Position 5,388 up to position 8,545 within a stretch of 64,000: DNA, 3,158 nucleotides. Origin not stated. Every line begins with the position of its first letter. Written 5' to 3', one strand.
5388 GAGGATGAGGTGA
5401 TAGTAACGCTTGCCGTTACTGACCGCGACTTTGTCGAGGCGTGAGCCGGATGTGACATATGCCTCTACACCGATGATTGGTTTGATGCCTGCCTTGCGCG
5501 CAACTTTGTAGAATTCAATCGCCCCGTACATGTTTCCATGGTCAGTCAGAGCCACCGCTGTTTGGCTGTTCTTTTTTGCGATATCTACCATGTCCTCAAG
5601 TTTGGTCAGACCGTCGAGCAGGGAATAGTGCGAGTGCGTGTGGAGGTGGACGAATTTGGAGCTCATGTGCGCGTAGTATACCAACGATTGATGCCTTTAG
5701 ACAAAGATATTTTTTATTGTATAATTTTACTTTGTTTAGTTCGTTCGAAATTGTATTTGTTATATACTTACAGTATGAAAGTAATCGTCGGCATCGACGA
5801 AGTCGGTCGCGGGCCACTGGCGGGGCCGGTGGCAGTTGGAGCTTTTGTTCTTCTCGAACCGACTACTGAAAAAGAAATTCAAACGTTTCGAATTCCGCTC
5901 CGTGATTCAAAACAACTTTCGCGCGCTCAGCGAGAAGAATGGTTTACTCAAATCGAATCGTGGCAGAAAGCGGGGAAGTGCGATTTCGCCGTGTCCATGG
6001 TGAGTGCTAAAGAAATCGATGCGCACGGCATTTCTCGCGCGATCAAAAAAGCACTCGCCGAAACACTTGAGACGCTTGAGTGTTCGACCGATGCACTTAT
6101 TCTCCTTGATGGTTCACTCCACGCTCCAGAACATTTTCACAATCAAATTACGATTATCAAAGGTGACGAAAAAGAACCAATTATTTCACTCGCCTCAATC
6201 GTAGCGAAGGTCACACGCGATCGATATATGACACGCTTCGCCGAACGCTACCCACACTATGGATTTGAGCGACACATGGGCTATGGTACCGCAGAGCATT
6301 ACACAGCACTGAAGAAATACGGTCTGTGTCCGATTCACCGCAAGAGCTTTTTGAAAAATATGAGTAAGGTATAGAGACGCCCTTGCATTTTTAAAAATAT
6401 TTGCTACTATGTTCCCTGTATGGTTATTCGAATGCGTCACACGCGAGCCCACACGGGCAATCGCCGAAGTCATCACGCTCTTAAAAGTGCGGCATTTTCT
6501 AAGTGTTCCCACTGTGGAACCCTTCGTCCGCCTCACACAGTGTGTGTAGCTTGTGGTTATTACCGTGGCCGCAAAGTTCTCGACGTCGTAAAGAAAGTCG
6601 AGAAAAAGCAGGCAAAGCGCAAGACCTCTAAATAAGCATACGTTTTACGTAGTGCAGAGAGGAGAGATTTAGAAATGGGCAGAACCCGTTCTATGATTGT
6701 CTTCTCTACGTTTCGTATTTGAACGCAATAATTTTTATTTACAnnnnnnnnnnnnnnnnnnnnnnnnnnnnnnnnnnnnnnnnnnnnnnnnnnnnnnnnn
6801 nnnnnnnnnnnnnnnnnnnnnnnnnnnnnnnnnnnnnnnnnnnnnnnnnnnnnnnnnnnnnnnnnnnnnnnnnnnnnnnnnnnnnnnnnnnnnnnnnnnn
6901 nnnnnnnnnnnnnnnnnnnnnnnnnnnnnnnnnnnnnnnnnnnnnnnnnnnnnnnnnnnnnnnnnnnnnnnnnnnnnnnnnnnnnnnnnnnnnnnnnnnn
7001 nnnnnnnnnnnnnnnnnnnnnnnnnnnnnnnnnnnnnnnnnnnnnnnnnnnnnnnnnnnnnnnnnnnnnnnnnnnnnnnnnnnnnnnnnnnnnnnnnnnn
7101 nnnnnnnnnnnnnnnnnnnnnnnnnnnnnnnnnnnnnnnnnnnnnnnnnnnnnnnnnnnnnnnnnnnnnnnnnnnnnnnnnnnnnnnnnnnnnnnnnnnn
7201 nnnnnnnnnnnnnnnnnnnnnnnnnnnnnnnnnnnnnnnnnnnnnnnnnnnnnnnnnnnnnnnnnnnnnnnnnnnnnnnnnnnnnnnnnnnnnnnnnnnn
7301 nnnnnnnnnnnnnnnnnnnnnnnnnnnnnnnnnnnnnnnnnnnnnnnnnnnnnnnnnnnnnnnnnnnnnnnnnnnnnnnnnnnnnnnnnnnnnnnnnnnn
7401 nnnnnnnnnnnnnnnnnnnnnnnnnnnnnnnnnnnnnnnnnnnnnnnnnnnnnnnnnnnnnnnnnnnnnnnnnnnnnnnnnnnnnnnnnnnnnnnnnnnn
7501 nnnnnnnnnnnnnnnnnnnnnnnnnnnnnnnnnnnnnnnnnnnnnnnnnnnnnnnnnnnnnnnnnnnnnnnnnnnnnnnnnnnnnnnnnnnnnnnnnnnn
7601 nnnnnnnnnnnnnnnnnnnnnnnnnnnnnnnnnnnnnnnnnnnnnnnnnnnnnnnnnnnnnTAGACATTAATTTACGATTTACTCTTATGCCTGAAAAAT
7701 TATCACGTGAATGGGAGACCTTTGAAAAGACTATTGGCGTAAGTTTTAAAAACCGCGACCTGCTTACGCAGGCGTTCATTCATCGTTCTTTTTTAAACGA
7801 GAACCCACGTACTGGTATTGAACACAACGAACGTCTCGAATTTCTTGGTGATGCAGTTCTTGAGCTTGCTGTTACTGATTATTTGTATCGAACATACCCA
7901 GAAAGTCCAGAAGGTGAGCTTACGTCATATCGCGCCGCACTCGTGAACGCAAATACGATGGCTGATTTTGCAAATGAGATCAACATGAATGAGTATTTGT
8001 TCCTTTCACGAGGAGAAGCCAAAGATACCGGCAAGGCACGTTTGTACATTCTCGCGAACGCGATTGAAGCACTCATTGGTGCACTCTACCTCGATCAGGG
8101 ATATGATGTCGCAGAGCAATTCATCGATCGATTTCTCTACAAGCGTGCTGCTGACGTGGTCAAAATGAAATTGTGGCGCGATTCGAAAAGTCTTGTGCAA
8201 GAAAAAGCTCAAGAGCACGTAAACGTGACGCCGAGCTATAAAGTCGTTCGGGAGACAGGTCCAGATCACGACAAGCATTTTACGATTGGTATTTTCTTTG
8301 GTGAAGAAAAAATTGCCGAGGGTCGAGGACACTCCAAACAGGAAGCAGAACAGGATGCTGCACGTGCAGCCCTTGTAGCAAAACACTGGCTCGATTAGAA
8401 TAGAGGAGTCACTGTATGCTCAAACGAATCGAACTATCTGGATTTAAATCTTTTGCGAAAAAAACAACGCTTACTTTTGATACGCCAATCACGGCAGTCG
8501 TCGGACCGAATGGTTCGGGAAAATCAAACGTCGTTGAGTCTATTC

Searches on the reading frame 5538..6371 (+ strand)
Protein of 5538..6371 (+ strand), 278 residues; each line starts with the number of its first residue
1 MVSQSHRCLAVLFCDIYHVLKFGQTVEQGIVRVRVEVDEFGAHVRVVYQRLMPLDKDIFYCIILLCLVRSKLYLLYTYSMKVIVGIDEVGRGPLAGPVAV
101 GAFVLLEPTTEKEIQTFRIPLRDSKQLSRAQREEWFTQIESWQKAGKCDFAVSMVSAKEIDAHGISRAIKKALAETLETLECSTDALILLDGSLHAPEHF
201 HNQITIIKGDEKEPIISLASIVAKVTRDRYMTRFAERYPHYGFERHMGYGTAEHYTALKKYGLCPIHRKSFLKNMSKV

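Call 27: search_protein_families(library=pfam, proteins=[window:5538-6371:+], max_evalue=0.00001)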
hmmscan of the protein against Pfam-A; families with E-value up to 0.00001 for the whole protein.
window:5538-6371:+ (278 aa): 1 family
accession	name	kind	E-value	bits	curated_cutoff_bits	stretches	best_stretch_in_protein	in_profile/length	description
PF01351.25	RNase_HII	-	5.1e-36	124.9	25.8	1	84-272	1-197/199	Ribonuclease HII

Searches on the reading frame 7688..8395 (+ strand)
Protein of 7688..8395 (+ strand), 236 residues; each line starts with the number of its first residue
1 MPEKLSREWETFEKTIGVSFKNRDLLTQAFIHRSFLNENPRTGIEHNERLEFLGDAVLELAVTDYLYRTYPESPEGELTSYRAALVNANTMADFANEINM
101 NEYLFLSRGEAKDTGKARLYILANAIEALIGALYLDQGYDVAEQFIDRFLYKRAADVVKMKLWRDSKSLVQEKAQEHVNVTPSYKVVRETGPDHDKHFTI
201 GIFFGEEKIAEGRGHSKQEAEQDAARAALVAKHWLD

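Call 27: search_protein_families(library=pfam, proteins=[window:7688-8395:+], max_evalue=0.00001)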
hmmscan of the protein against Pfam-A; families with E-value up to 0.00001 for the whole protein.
window:7688-8395:+ (236 aa): 4 families
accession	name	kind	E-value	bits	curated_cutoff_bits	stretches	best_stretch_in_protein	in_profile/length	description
PF14622.11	Ribonucleas_3_3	-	7.8e-39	133.2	35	1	23-152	2-126/128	Ribonuclease-III-like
PF00636.31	Ribonuclease_3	-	1.4e-27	96.9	27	1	48-138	1-102/102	Ribonuclease III domain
PF00035.32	dsrm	-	7.6e-14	52.5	23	1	167-229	2-63/66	Double-stranded RNA binding motif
PF22935.1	RM44_endonuclase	-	4e-09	37.1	27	1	11-133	8-139/139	Large ribosomal subunit protein mL44, endonuclease domain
